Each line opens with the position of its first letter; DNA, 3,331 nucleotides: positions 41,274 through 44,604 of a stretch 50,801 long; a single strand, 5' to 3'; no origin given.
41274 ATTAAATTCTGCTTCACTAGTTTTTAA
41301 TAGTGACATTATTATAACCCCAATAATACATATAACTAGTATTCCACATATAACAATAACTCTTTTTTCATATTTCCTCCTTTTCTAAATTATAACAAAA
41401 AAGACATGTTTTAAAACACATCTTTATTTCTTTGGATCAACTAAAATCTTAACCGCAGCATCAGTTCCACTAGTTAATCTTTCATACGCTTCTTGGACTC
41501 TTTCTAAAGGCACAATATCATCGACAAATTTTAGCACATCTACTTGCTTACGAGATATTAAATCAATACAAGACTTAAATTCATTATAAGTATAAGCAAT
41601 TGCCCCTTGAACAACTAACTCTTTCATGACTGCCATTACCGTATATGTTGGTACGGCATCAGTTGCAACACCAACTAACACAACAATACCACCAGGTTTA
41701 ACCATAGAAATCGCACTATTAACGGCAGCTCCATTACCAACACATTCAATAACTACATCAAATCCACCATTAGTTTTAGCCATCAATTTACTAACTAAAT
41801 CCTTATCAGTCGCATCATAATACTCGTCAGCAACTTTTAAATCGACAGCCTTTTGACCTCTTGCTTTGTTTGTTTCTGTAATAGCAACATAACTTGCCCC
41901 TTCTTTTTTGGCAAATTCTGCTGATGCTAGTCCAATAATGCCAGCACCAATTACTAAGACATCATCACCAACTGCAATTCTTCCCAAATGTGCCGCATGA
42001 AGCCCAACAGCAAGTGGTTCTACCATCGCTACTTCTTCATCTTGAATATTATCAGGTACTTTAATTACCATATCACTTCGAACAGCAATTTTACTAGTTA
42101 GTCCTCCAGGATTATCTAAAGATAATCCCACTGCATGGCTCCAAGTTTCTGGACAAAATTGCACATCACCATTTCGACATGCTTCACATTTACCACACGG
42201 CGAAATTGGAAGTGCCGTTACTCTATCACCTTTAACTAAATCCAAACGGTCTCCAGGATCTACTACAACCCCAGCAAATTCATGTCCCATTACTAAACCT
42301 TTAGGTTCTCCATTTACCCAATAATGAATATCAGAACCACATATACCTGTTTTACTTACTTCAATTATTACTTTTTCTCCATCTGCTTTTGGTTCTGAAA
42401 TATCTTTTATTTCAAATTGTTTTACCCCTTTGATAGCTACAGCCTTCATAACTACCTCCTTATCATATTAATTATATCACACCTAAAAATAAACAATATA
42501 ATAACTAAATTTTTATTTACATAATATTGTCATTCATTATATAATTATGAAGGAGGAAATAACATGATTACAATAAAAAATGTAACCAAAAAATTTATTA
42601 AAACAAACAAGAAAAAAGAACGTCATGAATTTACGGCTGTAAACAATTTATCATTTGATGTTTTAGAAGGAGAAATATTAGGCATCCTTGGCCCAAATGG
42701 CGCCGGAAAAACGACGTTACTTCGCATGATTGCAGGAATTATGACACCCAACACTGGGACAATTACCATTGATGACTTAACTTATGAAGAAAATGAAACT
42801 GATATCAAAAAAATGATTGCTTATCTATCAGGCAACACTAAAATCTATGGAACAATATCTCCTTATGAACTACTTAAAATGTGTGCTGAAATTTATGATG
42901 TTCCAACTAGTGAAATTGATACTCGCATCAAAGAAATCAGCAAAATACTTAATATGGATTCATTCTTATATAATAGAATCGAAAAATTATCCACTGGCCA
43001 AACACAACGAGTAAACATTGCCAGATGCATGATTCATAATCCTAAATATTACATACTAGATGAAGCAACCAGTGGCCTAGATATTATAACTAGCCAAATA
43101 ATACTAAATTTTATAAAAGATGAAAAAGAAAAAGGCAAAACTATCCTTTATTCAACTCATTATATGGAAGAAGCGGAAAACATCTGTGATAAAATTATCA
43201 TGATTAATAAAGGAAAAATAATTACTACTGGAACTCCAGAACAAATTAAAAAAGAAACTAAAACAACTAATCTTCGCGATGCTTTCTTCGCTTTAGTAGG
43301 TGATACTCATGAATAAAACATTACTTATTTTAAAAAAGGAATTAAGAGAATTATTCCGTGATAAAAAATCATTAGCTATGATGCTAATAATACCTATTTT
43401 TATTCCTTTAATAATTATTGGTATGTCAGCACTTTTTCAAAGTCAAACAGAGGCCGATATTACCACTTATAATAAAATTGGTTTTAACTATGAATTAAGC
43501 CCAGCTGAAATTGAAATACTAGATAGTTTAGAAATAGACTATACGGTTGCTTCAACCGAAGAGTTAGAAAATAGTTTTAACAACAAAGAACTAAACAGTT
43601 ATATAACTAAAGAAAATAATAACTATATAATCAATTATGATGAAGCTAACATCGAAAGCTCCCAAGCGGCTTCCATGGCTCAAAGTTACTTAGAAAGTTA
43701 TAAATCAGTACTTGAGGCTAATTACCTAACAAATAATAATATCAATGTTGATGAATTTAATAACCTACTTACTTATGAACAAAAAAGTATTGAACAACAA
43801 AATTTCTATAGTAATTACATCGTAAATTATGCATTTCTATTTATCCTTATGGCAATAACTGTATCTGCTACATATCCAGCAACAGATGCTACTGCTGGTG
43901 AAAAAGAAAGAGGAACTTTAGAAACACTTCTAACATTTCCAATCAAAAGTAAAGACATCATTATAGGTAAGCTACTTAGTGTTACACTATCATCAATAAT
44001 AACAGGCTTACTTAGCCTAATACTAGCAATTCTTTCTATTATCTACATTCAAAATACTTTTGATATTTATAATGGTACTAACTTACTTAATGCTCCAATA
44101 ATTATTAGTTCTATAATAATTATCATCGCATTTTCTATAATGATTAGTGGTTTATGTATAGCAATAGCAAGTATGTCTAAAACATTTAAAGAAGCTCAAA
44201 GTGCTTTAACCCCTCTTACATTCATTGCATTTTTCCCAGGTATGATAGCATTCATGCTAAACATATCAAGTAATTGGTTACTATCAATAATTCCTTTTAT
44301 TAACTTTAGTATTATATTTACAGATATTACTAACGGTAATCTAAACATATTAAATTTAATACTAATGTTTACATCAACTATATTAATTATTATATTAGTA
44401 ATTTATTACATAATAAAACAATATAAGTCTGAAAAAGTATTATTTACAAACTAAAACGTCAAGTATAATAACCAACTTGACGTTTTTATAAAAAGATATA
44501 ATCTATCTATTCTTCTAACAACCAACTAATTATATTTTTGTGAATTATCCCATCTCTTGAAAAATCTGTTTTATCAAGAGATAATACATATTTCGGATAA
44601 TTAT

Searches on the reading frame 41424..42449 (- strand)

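Call 95: search_protein_families(library=pfam, proteins=[window:41424-42449:-], max_evalue=0.00001)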
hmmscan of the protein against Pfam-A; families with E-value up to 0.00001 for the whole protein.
window:41424-42449:- (341 aa): 4 families
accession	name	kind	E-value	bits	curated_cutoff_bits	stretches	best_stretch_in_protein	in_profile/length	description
PF00107.32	ADH_zinc_N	-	1e-23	84.1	31.8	1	172-299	2-128/129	Zinc-binding dehydrogenase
PF08240.17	ADH_N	-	3.5e-21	75.8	23.5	1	25-133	3-104/104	Alcohol dehydrogenase GroES-like domain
PF16912.11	Glu_dehyd_C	-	8.6e-15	55.2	34.9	1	162-327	32-203/211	Glucose dehydrogenase C-terminus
PF13602.12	ADH_zinc_N_2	-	7.2e-11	43.6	27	1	207-329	3-127/134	Zinc-binding dehydrogenase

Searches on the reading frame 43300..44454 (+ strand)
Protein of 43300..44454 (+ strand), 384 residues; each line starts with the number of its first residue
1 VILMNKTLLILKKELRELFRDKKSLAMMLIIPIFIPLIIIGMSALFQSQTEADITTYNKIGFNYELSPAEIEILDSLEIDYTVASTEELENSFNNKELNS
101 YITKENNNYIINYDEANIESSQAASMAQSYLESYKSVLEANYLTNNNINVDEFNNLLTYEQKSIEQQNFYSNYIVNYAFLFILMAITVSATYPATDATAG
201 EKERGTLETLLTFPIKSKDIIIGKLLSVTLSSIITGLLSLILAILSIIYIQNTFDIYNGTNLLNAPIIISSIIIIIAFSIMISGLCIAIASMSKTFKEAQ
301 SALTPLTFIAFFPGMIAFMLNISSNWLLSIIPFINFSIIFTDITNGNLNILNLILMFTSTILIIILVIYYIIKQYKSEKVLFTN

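Call 95: search_protein_families(library=pfam, proteins=[window:43300-44454:+], max_evalue=0.00001)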
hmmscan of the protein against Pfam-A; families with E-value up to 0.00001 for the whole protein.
window:43300-44454:+ (384 aa): 4 families
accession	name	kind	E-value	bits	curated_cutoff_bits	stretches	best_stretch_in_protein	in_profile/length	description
PF12698.13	ABC2_membrane_3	-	3.4e-26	92.6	31.6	1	22-369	1-347/347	ABC-2 family transporter protein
PF12679.13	ABC2_membrane_2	-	4.9e-18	65.8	27.2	1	9-369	2-270/283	ABC-2 family transporter protein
PF12730.13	ABC2_membrane_4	-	2.3e-08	34.6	27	1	159-296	36-165/179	ABC-2 family transporter protein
PF01061.29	ABC2_membrane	-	4.9e-06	26.7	26.9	1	166-322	45-186/211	ABC-2 type transporter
